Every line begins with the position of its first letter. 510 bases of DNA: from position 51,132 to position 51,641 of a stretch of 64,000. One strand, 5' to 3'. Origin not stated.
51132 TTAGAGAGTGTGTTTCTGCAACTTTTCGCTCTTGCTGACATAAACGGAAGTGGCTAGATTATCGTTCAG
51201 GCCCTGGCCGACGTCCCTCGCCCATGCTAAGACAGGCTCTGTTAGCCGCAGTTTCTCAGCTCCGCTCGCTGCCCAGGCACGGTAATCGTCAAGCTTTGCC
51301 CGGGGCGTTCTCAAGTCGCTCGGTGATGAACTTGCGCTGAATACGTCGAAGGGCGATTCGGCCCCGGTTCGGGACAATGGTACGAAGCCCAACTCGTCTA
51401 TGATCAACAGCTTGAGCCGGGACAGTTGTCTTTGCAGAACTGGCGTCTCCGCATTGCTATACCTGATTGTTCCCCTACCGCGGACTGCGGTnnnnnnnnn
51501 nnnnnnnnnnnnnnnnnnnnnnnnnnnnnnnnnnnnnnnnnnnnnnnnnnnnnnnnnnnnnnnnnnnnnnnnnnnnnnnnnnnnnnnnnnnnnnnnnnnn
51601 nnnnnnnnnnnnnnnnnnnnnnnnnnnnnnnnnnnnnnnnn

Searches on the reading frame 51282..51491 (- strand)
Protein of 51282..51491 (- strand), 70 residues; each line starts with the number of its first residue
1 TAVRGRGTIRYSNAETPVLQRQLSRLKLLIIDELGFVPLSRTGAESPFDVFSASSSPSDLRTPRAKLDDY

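Call 47: search_protein_families(library=pfam, proteins=[window:51282-51491:-], max_evalue=10)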
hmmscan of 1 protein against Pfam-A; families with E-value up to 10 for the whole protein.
seq(70 aa): 1 family
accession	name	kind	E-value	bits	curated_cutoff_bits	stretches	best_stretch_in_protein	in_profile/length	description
PF01695.23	IstB_IS21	-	0.0005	20.1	24.1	1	21-52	149-180/238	IstB-like ATP binding protein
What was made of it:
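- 51336..51431 (-): IstB (IS21 helper)-like fragment of about 32 codons. PF01695, E=5e-4, 20.1 bits, below the gathering score (call 47).
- On IS21 IstB (51336-51431, minus strand): E=5e-4, but 20.1 bits is below 24.1, and only profile positions 149-180 of 238 are covered (call 47).
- Checked: It is real but tiny and below threshold: minus strand 51336-51431, PF01695, E=5e-4, 20.1 bits against a cut-off of 24.1 (call 47).
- Tried and rejected: Only a sub-threshold Pfam hit was obtained (call 47).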
